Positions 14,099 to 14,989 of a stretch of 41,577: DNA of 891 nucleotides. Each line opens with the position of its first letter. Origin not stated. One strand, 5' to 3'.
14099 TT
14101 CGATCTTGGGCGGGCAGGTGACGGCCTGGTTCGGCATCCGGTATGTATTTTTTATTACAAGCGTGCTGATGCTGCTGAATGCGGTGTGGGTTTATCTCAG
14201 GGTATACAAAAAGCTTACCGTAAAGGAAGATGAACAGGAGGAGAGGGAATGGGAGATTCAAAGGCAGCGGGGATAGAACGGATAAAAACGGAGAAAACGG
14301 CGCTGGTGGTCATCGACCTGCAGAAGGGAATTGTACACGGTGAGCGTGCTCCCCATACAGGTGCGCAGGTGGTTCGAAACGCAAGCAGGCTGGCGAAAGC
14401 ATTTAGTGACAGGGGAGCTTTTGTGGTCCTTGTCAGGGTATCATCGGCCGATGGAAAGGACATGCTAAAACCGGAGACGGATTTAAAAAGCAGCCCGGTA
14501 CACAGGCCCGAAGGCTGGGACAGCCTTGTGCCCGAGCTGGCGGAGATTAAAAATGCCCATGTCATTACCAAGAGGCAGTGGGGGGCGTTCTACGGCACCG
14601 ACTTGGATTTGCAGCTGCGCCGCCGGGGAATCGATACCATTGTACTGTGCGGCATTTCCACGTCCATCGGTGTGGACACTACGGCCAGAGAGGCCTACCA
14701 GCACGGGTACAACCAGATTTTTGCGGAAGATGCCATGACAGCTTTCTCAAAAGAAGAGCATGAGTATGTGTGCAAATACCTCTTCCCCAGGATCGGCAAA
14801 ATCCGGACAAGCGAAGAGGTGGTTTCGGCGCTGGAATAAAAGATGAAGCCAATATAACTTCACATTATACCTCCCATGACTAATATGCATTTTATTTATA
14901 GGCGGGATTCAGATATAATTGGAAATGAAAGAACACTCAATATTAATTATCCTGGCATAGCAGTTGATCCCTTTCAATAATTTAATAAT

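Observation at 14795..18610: The adhE plus kinase-like segment is bracketed by a 48-bp imperfect direct repeat of the isochorismatase 3' end, suggesting site-specific insertion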

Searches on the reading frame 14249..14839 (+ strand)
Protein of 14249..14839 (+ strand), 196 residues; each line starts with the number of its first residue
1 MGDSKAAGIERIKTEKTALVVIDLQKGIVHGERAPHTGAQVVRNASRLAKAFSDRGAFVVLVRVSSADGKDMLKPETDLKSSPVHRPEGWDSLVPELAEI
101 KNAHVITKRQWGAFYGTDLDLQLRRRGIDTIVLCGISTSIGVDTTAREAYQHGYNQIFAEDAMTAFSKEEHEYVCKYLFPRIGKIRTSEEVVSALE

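Call 7: search_protein_families(library=pfam, proteins=[window:14249-14839:+])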
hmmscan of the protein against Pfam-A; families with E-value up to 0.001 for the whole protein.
window:14249-14839:+ (196 aa): 1 family
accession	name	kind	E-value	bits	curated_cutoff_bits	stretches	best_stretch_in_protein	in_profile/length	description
PF00857.26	Isochorismatase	-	3.3e-44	151.5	27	1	17-190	1-175/175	Isochorismatase domain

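Call 10: find_related_loci(query=window:14249-14836:+, collection=genome_contigs, flank=10000)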
Query window:14249-14836:+ (196 aa) in genome_contigs; peptide patterns used: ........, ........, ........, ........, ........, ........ (x = any residue, [..] = any of these).
600 stretches matched a pattern (row limit reached: there are more); 532 encode a relative of the query (tblastn E <= 1e-3); the best 80 are kept; 80 distinct loci.
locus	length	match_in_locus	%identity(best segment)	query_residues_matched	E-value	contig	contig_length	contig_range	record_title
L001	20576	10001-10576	76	1-192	3e-100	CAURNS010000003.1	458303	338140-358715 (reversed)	MAG TPA_asm: uncultured Pelosinus sp. isolate ERR9968789_bin.10_MetaWRAP_v1.3_MAG genome assembly, contig: ERZ21615840.5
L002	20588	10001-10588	76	1-195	7e-99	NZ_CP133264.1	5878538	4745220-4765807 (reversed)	Clostridium sp. OS1-26 chromosome, complete genome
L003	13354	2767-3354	73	1-196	1e-98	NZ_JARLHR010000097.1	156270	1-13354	MAG: Clostridium sp. isolate MAG_CA253 MetaCoAG_Bin_253_sub_Anoxic_k141_786811, whole genome shotgun sequence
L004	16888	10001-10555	77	12-196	3e-98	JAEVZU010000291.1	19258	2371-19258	MAG: Bacillota bacterium isolate OH_PBB_181 k127_547563, whole genome shotgun sequence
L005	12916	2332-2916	72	1-195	2e-97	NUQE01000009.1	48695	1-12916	Bacillus pseudomycoides strain AFS041167 AFS041167_107_H6_Contig18_140523, whole genome shotgun sequence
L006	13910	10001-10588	73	1-196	3e-97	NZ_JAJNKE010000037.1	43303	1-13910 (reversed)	Clostridium guangxiense strain WZ_1 scaffold37, whole genome shotgun sequence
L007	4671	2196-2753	74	10-195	2e-96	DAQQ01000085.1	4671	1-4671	MAG TPA_asm: Methanosarcina sp. UBA7 UBA7_contig_1048, whole genome shotgun sequence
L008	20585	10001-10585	73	1-195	5e-96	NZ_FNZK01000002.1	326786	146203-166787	Propionispira arboris strain DSM 2179, whole genome shotgun sequence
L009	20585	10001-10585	71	1-196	1e-95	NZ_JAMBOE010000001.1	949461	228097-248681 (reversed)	Paenibacillus macerans strain MER 50.2 NODE_1_, whole genome shotgun sequence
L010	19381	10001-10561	73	10-196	7e-96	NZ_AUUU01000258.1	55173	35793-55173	Clostridium sp. LS contig_904, whole genome shotgun sequence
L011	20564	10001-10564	72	9-196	3e-94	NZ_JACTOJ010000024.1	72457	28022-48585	Clostridium sp. 19966 contig00024, whole genome shotgun sequence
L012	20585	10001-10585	73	1-196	6e-94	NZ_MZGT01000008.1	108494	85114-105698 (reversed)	Clostridium chromiireducens strain DSM 23318 CLCHR_contig000008, whole genome shotgun sequence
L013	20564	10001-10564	71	9-196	4e-94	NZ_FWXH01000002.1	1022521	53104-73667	Clostridium acidisoli DSM 12555, whole genome shotgun sequence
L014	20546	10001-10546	76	10-191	5e-94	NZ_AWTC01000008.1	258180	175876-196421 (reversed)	Sporolactobacillus laevolacticus DSM 442 Contig008, whole genome shotgun sequence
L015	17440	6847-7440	69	1-196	4e-93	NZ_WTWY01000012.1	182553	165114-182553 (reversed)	Paenibacillus sp. USDA918EY NODE_12_length_182553_cov_244.196791, whole genome shotgun sequence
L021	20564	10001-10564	66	8-195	5e-82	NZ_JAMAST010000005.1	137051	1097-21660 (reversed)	Sporolactobacillus mangiferae strain CPB3-1 5, whole genome shotgun sequence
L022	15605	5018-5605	62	1-196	8e-82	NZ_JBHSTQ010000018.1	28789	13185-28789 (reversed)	Sporolactobacillus kofuensis strain CCUG 42001 GCM70027008_26, whole genome shotgun sequence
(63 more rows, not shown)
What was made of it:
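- Tried and rejected: The one genome_contigs scan used the isochorismatase protein and found nothing above 77% identity (call 10).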

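Call 11: find_encoding_contigs(protein=window:14249-14839:+, flank=10000, max_places=10)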
Protein window:14249-14839:+ (196 aa): 8 contigs read that carry it; 8 places shown.
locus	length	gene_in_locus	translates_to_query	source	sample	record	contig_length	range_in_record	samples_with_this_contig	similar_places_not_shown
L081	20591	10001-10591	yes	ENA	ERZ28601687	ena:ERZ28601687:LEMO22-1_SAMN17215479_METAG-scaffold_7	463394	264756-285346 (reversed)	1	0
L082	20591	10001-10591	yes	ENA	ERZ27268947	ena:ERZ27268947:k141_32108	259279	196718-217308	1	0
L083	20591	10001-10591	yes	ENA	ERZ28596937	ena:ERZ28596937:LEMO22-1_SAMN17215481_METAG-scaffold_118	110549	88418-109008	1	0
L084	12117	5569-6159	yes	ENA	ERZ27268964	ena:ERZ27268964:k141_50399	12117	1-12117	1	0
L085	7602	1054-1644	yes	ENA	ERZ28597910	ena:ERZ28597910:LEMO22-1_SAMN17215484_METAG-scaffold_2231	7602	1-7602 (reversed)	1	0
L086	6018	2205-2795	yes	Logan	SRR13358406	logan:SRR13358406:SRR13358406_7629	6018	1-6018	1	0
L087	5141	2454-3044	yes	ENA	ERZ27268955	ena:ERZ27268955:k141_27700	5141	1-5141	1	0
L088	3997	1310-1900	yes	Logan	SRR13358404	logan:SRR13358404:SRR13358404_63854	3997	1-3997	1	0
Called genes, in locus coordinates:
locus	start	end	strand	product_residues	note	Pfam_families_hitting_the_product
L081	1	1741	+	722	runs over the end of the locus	PF01751:Toprim, PF01131:Topoisom_bac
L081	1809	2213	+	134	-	PF04205:FMN_bind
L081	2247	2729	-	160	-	-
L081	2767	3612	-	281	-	PF04536:TPM_phosphatase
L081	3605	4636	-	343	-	-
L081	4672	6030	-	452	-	PF13421:Band_7_1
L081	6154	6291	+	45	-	-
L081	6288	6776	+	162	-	PF04073:tRNA_edit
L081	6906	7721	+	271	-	PF00561:Abhydrolase_1, PF12146:Hydrolase_4, PF12697:Abhydrolase_6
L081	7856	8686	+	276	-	PF02311:AraC_binding (weak), PF00165:HTH_AraC (weak), PF12833:HTH_18, PF00165:HTH_AraC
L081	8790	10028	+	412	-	PF07690:MFS_1, PF12832:MFS_1_like, PF00083:Sugar_tr, PF03092:BT1 (faint), PF00083:Sugar_tr (weak), PF05977:MFS_3, PF07690:MFS_1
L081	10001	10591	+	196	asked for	PF00857:Isochorismatase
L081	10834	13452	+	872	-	PF00171:Aldedh, PF00465:Fe-ADH, PF13685:Fe-ADH_2 (weak), PF25137:ADH_Fe_C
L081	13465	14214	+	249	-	PF01636:APH, PF07914:DUF1679 (weak), PF01163:RIO1 (weak), PF19974:TCAD9 (weak)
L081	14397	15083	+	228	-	PF00072:Response_reg, PF00486:Trans_reg_C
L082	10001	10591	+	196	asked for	PF00857:Isochorismatase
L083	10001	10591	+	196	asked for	PF00857:Isochorismatase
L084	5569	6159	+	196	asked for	PF00857:Isochorismatase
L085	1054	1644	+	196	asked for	PF00857:Isochorismatase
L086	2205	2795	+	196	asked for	PF00857:Isochorismatase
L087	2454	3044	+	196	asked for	PF00857:Isochorismatase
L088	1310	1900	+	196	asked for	PF00857:Isochorismatase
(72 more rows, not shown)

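Call 22: search_protein_families(library=pfam, proteins=[L021:10696-11388:-, L021:11399-12163:-, L021:12180-13283:-, L021:13297-14349:-, L021:14327-15148:-, L021:15129-16007:-, L021:17775-18977:-, L021:18958-19386:-, L021:6577-7044:+])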
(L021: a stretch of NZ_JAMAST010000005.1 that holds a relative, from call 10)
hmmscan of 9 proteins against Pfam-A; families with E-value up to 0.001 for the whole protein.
L021:10696-11388:- (230 aa): 5 families
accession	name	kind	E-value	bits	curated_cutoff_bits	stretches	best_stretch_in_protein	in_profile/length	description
PF00005.33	ABC_tran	-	2.4e-14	54.6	25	1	19-152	2-137/137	ABC transporter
PF13304.12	AAA_21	-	7.2e-11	43.1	27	1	121-183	235-299/304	AAA domain, putative AbiEii toxin, Type IV TA system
PF13476.12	AAA_23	-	9.6e-06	26.8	27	1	27-59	18-50/201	AAA domain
PF13555.12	AAA_29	-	4.8e-05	23.5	27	1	18-56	12-50/61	P-loop containing region of AAA domain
PF02463.25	SMC_N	-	0.00026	20.9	40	0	29-48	25-44/220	RecF/RecN/SMC N terminal domain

L021:11399-12163:- (254 aa): 0 families

L021:12180-13283:- (367 aa): 1 family
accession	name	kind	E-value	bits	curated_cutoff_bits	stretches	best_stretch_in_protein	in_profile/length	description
PF02624.21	YcaO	-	6.2e-08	32.8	25.7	1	114-330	113-322/325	YcaO cyclodehydratase, ATP-ad Mg2+-binding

L021:13297-14349:- (350 aa): 1 family
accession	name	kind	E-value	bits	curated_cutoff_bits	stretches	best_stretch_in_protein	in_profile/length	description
PF02624.21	YcaO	-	3.4e-08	33.6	25.7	1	110-220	113-231/325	YcaO cyclodehydratase, ATP-ad Mg2+-binding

L021:14327-15148:- (273 aa): 1 family
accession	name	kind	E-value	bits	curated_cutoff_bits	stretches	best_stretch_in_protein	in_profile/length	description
PF00881.29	Nitroreductase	-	7.6e-08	33.2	23.5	1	86-255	5-155/167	Nitroreductase family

L021:15129-16007:- (292 aa): 0 families

L021:17775-18977:- (400 aa): 2 families
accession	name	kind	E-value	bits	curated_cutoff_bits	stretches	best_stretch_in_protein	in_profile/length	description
PF07690.21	MFS_1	-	7.6e-44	150.5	33.4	1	23-355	1-347/347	Major Facilitator Superfamily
PF00083.30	Sugar_tr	-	2.5e-11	43.6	22.3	1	53-191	46-190/452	Sugar (and other) transporter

L021:18958-19386:- (142 aa): 3 families
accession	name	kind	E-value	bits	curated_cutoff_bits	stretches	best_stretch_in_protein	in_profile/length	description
PF13411.12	MerR_1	-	1.4e-18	67.2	21.6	1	7-72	1-66/69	MerR HTH family regulatory protein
PF00376.29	MerR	-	2.6e-15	56.4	28.2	1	8-44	1-38/38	MerR family regulatory protein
PF09278.17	MerR-DNA-bind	-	0.00069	20.6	25.4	0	83-116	31-64/65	MerR, DNA binding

L021:6577-7044:+ (155 aa): 0 families

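Call 26: list_cluster_members(proteins=[window:14249-14839:+, window:17713-18462:+, window:19328-20425:+, window:3821-5989:+])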
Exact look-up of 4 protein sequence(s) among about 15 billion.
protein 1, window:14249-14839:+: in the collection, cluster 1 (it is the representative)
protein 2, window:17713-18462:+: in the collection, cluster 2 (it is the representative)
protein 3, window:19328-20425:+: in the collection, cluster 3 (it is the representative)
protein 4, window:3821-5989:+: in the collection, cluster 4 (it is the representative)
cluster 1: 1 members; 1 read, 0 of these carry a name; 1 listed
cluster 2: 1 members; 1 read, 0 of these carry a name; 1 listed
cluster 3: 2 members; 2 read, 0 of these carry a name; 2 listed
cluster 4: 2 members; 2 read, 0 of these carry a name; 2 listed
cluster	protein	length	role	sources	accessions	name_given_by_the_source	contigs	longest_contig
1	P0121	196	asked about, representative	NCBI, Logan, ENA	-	-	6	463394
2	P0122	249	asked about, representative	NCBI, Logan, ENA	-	-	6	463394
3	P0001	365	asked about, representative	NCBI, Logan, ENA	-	-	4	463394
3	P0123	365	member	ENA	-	-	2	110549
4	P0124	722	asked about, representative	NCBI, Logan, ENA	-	-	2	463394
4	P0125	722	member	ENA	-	-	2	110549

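Call 44: find_homologous_proteins(query=window:14249-14839:+, max_evalue=1e-60)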
Query window:14249-14839:+ (196 aa): 685 proteins with E <= 1e-60 among 8000 candidates; the best 120 are listed.
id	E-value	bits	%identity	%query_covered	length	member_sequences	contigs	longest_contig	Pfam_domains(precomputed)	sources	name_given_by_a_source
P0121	3.9e-124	429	100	100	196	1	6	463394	PF00857.27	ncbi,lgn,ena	-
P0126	1.2e-93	330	77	99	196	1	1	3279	PF00857.27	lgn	-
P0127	1.9e-93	329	78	98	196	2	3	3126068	PF00857.27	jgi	jgi:nicotinamidase-related amidase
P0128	2.3e-93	329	80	95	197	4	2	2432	PF00857.27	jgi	jgi:nicotinamidase-related amidase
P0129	3.5e-93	328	77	99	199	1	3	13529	PF00857.27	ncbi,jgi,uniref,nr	ncbi:hydrolase [Clostridium sp.]|jgi:nicotinamidase-related amidase|uniref:hydrolase n=1 Tax=Clostri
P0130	5.4e-93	328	78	95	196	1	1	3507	PF00857.27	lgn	-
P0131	5.7e-93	328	79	94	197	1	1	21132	PF00857.27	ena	-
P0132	6.9e-93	327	76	100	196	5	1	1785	PF00857.27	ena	-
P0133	7.6e-93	327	76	100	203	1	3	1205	PF00857.27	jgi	jgi:nicotinamidase-related amidase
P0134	1.2e-92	327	73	100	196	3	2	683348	PF00857.27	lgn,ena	-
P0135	1.3e-92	326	74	100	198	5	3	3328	PF00857.27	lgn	-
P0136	1.9e-92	326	75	99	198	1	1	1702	PF00857.27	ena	-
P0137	2.7e-92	325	75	99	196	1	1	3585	PF00857.27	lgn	-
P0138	2.9e-92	325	79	94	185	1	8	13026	PF00857.27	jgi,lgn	-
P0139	3.2e-92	325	73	100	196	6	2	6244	PF00857.27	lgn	-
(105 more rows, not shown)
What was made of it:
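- Tried and rejected: The 5.8-billion-protein search found nothing above 80% (call 44).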
